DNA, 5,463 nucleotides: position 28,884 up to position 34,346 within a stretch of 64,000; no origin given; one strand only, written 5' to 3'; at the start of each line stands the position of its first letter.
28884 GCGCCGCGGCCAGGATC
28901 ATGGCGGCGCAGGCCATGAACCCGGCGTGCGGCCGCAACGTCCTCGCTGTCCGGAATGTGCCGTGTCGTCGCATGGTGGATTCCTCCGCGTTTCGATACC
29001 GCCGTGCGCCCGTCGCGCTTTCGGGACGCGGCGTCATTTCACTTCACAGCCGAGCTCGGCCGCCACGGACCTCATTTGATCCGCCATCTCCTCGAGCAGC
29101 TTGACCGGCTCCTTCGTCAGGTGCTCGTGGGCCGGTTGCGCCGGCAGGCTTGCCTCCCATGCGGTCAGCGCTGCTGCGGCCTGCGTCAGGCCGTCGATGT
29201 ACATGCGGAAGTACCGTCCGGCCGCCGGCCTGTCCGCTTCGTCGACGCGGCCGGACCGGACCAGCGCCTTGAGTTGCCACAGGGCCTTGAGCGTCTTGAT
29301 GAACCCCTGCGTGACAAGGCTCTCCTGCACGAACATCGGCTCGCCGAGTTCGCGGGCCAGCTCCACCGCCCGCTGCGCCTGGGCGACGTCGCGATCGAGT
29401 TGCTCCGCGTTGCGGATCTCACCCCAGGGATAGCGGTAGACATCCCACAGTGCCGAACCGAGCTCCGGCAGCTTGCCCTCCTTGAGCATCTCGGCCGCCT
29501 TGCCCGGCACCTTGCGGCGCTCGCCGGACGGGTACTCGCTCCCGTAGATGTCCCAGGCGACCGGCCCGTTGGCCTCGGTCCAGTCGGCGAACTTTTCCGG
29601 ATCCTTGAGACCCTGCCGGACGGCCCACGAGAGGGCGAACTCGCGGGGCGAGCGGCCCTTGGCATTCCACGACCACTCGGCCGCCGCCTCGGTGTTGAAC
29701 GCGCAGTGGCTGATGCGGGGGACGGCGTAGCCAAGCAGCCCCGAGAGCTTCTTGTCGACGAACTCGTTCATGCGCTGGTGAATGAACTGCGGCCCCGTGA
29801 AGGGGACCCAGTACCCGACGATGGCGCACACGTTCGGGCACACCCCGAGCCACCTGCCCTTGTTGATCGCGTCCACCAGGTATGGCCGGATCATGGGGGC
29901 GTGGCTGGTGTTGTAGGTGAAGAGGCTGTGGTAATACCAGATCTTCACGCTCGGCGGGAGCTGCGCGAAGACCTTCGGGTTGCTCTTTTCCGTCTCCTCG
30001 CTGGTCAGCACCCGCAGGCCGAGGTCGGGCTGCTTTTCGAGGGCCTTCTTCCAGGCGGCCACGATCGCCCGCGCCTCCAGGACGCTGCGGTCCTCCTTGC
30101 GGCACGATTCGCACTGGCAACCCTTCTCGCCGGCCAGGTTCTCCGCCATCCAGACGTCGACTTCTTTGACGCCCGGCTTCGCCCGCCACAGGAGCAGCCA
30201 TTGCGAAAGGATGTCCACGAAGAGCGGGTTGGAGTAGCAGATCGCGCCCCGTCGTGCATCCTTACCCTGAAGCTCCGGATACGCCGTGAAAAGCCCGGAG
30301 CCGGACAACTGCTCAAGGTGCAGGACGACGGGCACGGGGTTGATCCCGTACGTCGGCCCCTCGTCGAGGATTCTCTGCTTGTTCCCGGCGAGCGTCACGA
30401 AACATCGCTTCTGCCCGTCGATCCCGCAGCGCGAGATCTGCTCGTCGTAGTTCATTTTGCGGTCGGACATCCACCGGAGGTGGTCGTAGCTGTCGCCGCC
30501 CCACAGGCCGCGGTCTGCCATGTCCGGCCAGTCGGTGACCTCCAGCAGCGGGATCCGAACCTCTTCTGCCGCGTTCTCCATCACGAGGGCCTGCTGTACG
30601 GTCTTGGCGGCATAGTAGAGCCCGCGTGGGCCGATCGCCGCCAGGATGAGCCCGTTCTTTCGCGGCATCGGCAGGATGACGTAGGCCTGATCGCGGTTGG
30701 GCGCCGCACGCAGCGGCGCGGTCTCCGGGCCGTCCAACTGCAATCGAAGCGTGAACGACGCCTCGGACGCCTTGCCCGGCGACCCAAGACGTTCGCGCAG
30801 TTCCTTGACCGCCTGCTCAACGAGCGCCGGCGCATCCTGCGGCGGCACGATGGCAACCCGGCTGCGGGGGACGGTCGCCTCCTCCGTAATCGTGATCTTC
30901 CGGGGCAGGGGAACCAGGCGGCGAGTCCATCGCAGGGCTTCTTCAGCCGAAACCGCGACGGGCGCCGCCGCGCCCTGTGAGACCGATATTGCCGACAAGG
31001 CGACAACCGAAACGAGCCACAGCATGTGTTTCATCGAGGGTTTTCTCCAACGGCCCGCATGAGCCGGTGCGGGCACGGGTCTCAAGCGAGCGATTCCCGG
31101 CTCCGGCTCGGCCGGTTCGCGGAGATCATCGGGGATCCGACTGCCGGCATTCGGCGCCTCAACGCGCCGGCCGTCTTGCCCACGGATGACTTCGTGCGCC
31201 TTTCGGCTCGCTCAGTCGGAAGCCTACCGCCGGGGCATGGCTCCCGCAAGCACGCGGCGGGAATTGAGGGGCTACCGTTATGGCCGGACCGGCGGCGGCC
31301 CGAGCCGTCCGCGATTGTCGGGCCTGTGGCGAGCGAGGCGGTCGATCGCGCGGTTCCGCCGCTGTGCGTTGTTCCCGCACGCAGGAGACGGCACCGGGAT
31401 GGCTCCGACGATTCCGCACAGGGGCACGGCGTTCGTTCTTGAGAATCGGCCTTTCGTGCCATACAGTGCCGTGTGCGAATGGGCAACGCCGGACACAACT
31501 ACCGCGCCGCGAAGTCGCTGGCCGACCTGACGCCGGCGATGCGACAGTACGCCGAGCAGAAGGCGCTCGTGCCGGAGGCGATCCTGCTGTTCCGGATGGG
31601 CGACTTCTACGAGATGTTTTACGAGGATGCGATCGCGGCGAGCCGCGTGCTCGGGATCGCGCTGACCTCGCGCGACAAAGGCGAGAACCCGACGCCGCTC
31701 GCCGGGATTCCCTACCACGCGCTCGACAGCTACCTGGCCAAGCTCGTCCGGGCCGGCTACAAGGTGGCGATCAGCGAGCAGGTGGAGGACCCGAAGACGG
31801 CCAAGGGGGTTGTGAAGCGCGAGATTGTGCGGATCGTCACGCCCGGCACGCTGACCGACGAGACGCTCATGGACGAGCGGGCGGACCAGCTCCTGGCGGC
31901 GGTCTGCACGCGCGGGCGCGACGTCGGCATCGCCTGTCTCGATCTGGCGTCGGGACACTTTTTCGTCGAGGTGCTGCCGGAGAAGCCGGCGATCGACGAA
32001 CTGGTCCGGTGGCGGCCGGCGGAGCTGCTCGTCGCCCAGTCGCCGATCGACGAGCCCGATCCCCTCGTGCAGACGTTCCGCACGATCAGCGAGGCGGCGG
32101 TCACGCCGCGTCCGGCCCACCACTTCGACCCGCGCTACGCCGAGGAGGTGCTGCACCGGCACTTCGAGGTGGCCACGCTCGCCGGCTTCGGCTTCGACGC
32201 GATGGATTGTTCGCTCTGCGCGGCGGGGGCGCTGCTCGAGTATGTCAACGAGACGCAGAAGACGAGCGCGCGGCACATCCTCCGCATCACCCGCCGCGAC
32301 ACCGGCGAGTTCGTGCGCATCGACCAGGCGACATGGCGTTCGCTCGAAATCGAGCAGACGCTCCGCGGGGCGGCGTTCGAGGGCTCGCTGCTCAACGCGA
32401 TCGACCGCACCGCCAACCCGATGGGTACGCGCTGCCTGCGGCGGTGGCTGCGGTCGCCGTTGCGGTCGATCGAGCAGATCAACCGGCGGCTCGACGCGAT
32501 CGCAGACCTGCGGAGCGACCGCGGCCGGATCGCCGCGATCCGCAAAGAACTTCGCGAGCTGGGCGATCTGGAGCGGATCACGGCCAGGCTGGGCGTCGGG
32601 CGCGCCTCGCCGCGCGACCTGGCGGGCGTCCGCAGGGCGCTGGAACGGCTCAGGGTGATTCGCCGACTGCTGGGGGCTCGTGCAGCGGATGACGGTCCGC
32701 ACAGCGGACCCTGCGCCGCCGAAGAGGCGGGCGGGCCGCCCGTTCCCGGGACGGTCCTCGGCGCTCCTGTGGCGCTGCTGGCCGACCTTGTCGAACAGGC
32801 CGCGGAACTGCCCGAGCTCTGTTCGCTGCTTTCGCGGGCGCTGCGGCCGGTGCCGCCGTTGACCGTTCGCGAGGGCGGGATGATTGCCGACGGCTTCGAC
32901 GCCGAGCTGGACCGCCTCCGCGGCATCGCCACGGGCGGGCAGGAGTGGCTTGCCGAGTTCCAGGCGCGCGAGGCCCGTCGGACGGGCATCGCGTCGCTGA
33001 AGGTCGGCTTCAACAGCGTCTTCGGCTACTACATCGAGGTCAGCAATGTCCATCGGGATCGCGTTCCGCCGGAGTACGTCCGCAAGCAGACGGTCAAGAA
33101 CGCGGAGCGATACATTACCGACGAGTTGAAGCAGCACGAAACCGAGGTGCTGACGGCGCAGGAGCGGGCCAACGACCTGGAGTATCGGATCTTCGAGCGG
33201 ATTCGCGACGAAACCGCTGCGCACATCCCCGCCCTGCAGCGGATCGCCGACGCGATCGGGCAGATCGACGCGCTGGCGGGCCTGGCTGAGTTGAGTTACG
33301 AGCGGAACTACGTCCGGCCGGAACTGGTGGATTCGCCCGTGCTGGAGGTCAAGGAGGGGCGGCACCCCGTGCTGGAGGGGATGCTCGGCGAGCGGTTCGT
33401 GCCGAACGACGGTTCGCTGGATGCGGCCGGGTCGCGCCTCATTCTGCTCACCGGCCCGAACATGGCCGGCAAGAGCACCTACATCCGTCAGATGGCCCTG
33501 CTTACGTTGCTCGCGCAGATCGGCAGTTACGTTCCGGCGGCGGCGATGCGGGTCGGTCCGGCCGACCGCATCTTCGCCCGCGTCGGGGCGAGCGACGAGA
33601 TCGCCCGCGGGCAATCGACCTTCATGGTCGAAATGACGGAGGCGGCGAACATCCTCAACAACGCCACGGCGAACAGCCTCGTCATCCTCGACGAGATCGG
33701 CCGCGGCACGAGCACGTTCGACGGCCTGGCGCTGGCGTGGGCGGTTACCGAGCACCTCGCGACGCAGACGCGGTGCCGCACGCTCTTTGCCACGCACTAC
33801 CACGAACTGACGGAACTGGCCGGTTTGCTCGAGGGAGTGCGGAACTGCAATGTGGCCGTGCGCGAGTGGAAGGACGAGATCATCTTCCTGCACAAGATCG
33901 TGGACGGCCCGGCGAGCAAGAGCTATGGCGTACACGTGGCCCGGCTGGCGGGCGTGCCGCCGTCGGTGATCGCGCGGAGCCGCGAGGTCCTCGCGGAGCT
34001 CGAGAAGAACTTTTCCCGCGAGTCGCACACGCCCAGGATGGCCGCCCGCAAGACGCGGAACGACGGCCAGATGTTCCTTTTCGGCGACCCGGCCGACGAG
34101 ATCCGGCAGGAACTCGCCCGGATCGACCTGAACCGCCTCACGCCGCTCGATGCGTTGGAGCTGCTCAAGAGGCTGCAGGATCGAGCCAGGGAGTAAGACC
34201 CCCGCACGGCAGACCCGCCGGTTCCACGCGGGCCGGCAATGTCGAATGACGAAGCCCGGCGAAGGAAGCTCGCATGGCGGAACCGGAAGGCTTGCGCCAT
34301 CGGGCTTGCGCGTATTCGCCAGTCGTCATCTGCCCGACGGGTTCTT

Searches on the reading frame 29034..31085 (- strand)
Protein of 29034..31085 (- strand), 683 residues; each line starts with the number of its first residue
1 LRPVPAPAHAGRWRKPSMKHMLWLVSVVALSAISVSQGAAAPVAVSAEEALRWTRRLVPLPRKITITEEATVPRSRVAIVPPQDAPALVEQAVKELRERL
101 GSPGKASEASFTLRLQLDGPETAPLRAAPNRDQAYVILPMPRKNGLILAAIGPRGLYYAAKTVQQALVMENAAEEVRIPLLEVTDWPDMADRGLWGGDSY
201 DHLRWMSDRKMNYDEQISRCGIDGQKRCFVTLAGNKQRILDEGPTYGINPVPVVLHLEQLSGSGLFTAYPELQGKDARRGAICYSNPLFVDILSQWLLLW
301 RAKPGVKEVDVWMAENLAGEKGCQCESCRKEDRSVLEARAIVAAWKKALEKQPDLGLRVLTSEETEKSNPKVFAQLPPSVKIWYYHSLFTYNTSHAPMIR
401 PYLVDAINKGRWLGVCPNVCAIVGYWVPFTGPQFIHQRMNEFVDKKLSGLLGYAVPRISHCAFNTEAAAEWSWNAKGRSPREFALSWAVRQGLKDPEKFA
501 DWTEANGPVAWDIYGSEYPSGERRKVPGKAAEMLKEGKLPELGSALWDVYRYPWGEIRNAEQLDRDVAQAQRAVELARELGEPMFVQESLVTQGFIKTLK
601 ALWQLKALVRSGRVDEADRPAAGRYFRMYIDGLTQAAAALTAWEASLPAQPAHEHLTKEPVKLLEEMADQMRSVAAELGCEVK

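Call 75: search_protein_families(library=pfam, proteins=[window:29034-31085:-], max_evalue=0.001)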
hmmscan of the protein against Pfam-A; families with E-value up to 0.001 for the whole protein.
window:29034-31085:- (683 aa): 1 family
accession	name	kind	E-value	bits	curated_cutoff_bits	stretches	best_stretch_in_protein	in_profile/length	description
PF02838.20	Glyco_hydro_20b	-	5.2e-07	30.9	26.1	1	56-186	3-124/124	Glycosyl hydrolase family 20, domain 2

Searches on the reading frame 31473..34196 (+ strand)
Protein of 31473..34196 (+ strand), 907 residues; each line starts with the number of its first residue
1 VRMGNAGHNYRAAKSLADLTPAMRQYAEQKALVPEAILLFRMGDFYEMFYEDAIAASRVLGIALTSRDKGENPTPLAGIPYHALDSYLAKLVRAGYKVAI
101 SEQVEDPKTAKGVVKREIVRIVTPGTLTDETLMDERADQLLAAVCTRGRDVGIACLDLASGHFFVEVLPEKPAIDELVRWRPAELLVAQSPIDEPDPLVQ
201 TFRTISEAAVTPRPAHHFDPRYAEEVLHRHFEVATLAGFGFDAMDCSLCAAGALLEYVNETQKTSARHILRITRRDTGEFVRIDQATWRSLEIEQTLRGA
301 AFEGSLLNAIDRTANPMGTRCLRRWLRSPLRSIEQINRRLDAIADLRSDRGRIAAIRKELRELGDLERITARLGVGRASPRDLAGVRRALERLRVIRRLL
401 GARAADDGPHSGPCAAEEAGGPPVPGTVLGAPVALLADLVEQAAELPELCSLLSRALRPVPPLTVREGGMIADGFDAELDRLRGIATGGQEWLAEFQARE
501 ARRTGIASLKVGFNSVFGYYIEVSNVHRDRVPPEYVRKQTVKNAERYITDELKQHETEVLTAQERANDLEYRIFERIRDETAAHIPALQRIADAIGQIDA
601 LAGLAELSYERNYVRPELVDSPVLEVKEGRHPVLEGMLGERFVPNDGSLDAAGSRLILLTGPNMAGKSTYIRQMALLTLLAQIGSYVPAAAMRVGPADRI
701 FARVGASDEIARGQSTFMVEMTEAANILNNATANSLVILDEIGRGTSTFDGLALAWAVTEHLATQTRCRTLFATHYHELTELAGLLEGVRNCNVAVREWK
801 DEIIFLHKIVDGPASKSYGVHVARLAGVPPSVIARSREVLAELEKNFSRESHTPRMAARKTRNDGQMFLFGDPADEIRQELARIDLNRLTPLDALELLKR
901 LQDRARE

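Call 75: search_protein_families(library=pfam, proteins=[window:31473-34196:+], max_evalue=0.001)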
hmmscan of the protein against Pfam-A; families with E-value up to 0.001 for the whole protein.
window:31473-34196:+ (907 aa): 5 families
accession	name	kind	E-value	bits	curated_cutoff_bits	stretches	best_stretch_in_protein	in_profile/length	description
PF00488.27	MutS_V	-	1.2e-84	283.5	30.2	1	657-844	1-188/188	MutS domain V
PF05192.23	MutS_III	-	1.2e-45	156.7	34.1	1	286-605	1-194/194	MutS domain III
PF01624.25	MutS_I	-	2.1e-41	141.1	20.6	1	20-130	1-112/113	MutS domain I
PF05190.23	MutS_IV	-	1.9e-29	102.2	22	1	474-565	1-92/92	MutS family domain IV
PF05188.22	MutS_II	-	2.4e-18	67.3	25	1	140-269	2-132/133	MutS domain II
